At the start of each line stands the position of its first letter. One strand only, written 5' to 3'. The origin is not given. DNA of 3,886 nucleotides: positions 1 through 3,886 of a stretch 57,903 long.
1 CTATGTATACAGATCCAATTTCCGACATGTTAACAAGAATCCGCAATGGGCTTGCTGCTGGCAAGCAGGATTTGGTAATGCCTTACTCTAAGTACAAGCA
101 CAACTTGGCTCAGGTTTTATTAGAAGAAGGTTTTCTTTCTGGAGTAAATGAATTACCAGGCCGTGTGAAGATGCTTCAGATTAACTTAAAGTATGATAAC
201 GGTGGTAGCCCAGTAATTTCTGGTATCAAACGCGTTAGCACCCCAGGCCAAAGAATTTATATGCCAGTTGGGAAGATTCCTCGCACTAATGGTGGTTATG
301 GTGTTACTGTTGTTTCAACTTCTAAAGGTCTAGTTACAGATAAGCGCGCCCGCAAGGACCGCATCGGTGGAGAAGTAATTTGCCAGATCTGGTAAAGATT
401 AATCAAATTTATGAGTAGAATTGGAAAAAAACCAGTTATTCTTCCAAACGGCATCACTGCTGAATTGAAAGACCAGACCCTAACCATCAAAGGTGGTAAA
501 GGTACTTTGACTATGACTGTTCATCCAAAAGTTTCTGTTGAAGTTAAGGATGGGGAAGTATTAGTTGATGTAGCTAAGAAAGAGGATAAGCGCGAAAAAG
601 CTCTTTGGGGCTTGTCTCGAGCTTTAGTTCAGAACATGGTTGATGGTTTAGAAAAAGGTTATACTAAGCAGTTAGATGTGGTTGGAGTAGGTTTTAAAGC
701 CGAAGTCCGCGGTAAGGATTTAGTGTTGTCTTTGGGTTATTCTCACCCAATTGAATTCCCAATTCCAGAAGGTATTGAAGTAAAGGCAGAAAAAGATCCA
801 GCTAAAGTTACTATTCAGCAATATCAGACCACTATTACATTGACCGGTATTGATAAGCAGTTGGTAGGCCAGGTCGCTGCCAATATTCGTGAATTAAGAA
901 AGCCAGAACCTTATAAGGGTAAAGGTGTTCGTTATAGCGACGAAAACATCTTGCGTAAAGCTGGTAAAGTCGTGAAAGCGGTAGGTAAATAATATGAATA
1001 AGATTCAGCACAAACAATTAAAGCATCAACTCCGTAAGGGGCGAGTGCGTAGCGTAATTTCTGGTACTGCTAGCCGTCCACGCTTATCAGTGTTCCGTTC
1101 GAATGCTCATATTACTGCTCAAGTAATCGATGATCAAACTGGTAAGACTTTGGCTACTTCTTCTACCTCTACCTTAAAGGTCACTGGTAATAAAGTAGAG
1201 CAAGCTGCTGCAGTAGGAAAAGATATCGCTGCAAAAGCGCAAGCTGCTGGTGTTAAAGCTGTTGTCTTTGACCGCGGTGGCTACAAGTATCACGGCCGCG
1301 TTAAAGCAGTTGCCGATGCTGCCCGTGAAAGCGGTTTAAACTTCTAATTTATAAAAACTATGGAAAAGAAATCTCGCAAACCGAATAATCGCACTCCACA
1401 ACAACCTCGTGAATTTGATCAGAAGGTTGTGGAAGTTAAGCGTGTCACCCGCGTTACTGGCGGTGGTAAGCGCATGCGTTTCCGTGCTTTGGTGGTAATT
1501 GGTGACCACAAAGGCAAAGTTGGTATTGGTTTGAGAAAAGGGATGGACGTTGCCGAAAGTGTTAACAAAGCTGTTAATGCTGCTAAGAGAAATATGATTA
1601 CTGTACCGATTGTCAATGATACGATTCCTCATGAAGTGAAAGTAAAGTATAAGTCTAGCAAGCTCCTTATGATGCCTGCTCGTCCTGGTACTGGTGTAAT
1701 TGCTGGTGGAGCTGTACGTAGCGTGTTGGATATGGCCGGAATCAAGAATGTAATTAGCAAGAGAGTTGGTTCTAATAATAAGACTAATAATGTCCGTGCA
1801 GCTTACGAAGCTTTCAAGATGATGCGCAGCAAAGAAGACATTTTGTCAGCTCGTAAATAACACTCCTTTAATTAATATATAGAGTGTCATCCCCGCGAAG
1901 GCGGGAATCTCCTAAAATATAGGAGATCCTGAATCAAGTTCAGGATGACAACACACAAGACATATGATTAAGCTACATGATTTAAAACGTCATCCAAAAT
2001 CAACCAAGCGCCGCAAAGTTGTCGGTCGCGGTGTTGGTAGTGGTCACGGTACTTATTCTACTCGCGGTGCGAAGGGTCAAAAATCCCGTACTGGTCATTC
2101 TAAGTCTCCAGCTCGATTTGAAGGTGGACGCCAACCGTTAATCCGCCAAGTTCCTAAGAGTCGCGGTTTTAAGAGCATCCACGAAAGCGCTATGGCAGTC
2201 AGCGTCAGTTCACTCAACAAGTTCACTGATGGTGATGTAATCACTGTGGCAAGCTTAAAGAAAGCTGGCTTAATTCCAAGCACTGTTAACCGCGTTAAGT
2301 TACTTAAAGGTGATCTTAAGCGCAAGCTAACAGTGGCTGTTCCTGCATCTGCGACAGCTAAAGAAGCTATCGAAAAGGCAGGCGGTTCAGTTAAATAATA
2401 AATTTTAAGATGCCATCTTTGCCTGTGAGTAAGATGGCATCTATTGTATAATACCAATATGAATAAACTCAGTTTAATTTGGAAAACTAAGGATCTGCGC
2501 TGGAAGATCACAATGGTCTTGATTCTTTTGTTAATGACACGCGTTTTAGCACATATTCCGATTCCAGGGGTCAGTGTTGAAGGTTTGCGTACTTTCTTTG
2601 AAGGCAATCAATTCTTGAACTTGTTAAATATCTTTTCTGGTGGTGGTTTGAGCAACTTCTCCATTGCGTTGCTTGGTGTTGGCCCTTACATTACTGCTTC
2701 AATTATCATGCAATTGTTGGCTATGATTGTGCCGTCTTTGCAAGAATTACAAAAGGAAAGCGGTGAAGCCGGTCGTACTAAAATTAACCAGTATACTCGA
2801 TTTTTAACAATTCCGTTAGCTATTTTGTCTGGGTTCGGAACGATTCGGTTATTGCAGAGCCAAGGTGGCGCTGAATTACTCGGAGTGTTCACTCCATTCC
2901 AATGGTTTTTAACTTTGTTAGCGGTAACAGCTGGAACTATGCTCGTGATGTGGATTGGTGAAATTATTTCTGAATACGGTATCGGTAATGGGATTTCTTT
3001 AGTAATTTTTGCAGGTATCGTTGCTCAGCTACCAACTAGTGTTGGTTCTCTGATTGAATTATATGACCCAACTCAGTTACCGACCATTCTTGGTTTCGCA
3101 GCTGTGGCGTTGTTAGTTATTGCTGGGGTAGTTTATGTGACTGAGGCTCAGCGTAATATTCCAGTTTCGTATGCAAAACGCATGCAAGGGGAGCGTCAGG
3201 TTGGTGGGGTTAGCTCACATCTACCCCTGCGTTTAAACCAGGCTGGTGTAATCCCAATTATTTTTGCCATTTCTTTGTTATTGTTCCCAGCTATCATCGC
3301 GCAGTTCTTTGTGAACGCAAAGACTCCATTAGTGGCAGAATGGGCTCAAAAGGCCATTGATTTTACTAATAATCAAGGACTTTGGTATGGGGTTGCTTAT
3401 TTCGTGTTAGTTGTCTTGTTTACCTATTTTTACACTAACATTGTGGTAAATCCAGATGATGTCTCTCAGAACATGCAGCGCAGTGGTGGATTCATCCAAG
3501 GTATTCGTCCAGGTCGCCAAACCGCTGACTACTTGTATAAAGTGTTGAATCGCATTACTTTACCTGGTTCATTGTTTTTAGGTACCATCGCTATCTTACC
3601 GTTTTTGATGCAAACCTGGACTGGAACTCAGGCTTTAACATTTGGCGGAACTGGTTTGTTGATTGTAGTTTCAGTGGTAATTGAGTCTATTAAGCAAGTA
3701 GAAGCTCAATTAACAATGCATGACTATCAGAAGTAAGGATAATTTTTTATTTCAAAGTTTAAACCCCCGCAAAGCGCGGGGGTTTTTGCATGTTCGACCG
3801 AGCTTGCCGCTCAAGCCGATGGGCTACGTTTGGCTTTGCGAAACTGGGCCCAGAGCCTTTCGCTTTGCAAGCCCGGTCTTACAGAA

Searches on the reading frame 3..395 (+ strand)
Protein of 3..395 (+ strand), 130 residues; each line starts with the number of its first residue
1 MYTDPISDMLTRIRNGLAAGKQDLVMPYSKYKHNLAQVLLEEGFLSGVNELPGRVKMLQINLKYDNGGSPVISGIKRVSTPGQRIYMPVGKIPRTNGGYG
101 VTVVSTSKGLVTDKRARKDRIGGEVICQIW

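Call 23: search_protein_families(library=pfam, proteins=[window:3-395:+], max_evalue=0.1)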
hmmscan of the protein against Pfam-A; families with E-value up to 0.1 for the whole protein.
window:3-395:+ (130 aa): 1 family
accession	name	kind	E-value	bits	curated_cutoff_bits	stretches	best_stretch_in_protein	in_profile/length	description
PF00410.24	Ribosomal_S8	-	4e-42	143.6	24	1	4-130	1-126/126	Ribosomal protein S8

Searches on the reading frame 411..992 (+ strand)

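Call 23: search_protein_families(library=pfam, proteins=[window:411-992:+], max_evalue=0.1)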
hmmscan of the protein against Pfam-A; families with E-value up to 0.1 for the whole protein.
window:411-992:+ (193 aa): 1 family
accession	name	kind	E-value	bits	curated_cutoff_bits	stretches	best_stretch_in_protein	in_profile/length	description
PF00347.28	Ribosomal_L6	-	1.6e-37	128.6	27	2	91-175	1-79/80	Ribosomal protein L6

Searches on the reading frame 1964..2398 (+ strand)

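Call 23: search_protein_families(library=pfam, proteins=[window:1964-2398:+], max_evalue=0.1)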
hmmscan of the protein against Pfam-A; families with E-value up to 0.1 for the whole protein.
window:1964-2398:+ (144 aa): 1 family
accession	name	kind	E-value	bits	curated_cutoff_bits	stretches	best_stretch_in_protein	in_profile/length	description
PF00828.25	Ribosomal_L27A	-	4.1e-12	46.8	21.5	1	81-143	4-71/72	Ribosomal proteins 50S-L15, 50S-L18e, 60S-L27A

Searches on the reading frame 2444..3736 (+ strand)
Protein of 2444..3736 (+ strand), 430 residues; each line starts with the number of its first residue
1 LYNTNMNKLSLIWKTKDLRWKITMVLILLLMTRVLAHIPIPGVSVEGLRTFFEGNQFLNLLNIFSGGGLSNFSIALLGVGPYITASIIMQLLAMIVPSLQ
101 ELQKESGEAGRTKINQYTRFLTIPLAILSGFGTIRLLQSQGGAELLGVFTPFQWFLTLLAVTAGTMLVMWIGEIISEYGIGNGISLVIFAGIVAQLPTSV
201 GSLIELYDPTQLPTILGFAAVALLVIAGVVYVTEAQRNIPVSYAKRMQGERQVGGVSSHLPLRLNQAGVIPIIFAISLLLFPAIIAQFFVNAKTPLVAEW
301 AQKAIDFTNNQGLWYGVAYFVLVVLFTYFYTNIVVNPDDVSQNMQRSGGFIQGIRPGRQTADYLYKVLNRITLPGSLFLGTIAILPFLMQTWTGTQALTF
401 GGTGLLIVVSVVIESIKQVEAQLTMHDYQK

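Call 23: search_protein_families(library=pfam, proteins=[window:2444-3736:+], max_evalue=0.1)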
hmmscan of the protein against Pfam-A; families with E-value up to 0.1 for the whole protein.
window:2444-3736:+ (430 aa): 2 families
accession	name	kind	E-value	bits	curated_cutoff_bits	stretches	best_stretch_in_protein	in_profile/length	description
PF00344.25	SecY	-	6.4e-109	364.5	32.2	1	73-414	1-304/306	SecY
PF08229.16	SHR3_chaperone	-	0.098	12.1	25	0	199-246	71-118/188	ER membrane protein SH3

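Call 24: search_protein_families(library=ncbifam, proteins=[window:2444-3736:+], max_evalue=0.1)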
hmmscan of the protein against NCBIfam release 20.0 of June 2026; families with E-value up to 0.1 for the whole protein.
window:2444-3736:+ (430 aa): 3 families
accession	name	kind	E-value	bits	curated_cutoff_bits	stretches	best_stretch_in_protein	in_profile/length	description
TIGR00967.1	3a0501s007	equivalog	1.3e-121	406.4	253.6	1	20-425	2-411/414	preprotein translocase subunit SecY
NF009082.0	PRK12417.1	equivalog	3.5e-45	154.4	353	1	21-429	19-399/406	accessory Sec system protein translocase subunit SecY2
TIGR02920.1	acc_sec_Y2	equivalog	6.3e-44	150.4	249.6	1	25-429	9-392/395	accessory Sec system protein translocase subunit SecY2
